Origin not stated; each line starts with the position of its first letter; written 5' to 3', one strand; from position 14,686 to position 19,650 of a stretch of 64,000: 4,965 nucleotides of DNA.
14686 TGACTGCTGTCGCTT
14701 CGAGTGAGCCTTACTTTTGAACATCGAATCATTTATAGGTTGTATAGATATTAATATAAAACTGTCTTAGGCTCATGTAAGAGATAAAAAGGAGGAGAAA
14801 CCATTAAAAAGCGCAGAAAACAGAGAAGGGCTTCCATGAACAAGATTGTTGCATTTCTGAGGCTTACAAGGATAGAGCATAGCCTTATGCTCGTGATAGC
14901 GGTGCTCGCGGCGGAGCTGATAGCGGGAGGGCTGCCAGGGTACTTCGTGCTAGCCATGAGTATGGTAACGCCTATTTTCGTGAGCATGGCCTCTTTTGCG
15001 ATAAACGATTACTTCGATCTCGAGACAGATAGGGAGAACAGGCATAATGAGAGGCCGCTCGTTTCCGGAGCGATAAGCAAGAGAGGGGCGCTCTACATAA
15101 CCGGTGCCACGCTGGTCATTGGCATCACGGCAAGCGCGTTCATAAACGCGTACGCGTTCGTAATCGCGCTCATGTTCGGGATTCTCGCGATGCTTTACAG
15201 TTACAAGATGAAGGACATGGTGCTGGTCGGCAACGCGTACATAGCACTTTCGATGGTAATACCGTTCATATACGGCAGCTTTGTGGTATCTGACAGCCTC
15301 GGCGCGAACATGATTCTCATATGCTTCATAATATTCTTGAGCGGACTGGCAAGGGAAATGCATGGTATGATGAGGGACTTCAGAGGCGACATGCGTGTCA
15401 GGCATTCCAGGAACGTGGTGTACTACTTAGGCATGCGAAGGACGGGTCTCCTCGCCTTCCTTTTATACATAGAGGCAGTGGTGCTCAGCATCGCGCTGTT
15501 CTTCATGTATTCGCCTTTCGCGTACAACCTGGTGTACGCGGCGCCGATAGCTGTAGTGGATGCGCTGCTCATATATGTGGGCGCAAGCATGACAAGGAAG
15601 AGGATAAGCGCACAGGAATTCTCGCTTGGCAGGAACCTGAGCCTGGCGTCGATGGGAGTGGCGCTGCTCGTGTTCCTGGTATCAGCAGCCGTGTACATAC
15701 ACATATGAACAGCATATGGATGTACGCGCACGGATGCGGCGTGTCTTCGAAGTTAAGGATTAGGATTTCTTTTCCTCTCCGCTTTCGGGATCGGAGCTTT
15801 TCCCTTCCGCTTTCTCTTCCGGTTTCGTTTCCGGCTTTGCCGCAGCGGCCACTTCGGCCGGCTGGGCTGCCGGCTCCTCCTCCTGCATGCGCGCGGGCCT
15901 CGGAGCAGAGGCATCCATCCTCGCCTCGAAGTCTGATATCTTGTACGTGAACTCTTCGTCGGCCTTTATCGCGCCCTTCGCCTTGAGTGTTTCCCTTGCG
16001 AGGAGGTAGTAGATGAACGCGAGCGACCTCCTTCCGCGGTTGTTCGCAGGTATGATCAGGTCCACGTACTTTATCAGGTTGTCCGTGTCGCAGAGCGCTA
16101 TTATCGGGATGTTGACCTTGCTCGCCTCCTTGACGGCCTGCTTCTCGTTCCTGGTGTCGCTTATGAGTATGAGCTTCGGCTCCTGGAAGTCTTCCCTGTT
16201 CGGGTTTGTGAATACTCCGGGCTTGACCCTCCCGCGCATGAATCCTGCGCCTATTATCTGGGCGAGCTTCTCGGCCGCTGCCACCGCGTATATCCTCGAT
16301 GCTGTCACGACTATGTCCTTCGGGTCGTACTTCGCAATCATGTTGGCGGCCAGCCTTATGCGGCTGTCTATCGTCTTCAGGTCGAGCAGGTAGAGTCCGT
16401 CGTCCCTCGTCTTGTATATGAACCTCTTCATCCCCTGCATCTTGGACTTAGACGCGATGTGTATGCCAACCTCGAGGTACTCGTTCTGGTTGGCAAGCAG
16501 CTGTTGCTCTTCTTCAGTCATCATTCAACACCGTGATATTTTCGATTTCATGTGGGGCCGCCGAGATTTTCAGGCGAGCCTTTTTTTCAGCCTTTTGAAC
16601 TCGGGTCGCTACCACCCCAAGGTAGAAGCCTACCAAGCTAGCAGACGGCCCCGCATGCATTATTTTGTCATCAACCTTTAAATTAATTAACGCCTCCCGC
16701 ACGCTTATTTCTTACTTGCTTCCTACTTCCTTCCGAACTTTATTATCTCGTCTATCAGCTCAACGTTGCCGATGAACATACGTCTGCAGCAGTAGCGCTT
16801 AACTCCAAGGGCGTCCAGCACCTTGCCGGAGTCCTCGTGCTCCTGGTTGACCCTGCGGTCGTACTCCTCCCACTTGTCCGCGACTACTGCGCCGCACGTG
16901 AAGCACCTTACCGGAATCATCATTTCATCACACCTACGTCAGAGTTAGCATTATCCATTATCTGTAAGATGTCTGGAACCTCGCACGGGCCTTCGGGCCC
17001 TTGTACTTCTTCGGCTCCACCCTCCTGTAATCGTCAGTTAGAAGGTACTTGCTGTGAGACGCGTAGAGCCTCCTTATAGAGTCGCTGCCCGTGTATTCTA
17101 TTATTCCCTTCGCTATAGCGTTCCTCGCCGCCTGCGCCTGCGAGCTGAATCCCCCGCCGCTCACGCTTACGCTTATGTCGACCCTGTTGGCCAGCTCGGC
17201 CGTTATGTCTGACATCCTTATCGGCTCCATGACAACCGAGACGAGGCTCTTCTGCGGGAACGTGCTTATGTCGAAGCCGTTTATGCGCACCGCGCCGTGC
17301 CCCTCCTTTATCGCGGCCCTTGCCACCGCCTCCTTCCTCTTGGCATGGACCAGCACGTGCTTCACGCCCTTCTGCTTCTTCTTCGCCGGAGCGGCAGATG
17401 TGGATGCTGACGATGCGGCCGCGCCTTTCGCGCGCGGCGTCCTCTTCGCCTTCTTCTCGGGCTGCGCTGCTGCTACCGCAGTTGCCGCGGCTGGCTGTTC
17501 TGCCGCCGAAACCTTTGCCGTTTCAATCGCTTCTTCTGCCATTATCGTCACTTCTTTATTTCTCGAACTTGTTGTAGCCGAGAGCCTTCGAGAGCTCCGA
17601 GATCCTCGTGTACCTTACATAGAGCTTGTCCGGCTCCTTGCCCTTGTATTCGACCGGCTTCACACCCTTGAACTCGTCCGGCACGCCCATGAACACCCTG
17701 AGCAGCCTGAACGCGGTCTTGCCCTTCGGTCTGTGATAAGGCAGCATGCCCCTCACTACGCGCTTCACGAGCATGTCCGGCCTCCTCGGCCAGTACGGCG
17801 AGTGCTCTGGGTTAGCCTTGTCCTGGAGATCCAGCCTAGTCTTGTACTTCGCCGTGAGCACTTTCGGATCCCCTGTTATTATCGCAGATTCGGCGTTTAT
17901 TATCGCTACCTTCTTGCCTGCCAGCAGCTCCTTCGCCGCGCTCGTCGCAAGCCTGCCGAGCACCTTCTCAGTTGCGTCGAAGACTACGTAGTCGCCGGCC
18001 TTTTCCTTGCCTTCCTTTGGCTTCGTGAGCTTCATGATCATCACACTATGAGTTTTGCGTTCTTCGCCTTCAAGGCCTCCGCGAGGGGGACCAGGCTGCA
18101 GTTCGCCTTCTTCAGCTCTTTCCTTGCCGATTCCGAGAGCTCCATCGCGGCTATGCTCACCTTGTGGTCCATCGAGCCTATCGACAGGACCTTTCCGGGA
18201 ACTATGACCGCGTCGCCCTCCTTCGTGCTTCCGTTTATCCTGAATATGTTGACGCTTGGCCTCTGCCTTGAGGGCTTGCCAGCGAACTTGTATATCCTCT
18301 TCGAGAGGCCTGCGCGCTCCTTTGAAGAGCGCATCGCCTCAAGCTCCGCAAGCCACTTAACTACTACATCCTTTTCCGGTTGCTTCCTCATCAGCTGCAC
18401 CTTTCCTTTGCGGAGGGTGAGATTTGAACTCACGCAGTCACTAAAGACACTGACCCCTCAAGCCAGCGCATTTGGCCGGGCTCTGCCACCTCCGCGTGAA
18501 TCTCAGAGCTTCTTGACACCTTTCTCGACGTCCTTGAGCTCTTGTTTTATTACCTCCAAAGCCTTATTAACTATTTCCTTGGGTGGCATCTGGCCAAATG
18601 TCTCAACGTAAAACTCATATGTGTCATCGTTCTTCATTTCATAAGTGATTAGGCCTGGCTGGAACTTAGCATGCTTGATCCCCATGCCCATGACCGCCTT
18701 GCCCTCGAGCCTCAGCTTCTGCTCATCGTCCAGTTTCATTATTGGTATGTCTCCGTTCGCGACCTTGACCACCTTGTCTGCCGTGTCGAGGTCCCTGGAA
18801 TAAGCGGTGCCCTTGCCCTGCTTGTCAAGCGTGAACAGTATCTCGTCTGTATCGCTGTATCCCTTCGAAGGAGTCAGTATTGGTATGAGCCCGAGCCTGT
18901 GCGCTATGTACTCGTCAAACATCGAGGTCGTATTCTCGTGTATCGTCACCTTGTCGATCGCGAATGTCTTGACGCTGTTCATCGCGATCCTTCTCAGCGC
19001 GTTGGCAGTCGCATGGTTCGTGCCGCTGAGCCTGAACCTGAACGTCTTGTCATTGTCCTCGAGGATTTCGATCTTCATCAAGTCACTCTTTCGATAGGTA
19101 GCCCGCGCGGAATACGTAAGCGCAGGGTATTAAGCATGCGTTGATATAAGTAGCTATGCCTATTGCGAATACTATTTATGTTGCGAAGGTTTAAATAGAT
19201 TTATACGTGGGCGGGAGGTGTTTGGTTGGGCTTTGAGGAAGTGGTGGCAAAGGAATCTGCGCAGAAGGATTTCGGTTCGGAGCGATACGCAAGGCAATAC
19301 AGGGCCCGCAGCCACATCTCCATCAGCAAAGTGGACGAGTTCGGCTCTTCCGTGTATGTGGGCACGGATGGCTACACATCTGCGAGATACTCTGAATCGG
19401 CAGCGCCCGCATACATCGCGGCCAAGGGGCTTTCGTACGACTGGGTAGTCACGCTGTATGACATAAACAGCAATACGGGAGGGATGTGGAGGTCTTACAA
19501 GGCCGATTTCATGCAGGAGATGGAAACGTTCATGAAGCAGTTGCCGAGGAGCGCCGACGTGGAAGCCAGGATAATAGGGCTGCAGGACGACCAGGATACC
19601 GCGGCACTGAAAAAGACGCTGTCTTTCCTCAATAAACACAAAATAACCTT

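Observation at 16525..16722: tRNA-Pro(GGG) with an intron in the T-loop, sitting where rpoK and eno are expected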

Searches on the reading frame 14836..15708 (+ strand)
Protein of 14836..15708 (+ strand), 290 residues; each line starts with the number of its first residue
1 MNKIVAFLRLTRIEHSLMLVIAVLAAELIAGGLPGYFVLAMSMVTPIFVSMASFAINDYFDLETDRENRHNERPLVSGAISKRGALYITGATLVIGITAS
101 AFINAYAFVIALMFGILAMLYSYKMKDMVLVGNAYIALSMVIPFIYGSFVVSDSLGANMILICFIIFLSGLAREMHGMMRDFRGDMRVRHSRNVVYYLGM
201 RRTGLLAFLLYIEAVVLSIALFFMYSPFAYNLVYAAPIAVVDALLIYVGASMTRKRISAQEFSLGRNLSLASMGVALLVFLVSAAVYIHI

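Call 12: search_protein_families(library=pfam, proteins=[window:14836-15708:+], max_evalue=0.01)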
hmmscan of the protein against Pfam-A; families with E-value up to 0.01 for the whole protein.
window:14836-15708:+ (290 aa): 1 family
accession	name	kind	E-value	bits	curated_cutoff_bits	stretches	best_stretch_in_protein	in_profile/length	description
PF01040.23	UbiA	-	9.1e-32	110.7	34.2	1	20-259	2-238/250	UbiA prenyltransferase family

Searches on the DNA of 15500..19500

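Call 5: search_rna_families(source=window, start=15500, end=19500, threshold=evalue, max_evalue=10, show_alignments=5)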
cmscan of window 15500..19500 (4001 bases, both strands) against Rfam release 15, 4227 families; matches with E-value up to 10: 5.
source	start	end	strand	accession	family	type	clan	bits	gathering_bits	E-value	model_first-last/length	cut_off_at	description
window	18409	18495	-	RF00005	tRNA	Gene; tRNA;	CL00001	48.9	29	1.3e-08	1-71/71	no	tRNA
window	17366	17435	+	RF01680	P5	Gene; sRNA;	-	18.7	60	6.5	1-71/71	no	Pseudomonas sRNA P5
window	18408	18486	+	RF04354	Plastid-ycf2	Cis-reg;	-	17.8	65.7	4.9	1-75/75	no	Plastid-ycf2 5UTR RNA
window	15831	15873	-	RF01681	P4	Gene; sRNA;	-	16.3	37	0.46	77-125/215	no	Pseudomonas sRNA P4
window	16389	16435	-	RF01309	sR60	Gene; snRNA; snoRNA; CD-box;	CL00132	15.3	50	6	1-55/55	no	Small nucleolar RNA sR60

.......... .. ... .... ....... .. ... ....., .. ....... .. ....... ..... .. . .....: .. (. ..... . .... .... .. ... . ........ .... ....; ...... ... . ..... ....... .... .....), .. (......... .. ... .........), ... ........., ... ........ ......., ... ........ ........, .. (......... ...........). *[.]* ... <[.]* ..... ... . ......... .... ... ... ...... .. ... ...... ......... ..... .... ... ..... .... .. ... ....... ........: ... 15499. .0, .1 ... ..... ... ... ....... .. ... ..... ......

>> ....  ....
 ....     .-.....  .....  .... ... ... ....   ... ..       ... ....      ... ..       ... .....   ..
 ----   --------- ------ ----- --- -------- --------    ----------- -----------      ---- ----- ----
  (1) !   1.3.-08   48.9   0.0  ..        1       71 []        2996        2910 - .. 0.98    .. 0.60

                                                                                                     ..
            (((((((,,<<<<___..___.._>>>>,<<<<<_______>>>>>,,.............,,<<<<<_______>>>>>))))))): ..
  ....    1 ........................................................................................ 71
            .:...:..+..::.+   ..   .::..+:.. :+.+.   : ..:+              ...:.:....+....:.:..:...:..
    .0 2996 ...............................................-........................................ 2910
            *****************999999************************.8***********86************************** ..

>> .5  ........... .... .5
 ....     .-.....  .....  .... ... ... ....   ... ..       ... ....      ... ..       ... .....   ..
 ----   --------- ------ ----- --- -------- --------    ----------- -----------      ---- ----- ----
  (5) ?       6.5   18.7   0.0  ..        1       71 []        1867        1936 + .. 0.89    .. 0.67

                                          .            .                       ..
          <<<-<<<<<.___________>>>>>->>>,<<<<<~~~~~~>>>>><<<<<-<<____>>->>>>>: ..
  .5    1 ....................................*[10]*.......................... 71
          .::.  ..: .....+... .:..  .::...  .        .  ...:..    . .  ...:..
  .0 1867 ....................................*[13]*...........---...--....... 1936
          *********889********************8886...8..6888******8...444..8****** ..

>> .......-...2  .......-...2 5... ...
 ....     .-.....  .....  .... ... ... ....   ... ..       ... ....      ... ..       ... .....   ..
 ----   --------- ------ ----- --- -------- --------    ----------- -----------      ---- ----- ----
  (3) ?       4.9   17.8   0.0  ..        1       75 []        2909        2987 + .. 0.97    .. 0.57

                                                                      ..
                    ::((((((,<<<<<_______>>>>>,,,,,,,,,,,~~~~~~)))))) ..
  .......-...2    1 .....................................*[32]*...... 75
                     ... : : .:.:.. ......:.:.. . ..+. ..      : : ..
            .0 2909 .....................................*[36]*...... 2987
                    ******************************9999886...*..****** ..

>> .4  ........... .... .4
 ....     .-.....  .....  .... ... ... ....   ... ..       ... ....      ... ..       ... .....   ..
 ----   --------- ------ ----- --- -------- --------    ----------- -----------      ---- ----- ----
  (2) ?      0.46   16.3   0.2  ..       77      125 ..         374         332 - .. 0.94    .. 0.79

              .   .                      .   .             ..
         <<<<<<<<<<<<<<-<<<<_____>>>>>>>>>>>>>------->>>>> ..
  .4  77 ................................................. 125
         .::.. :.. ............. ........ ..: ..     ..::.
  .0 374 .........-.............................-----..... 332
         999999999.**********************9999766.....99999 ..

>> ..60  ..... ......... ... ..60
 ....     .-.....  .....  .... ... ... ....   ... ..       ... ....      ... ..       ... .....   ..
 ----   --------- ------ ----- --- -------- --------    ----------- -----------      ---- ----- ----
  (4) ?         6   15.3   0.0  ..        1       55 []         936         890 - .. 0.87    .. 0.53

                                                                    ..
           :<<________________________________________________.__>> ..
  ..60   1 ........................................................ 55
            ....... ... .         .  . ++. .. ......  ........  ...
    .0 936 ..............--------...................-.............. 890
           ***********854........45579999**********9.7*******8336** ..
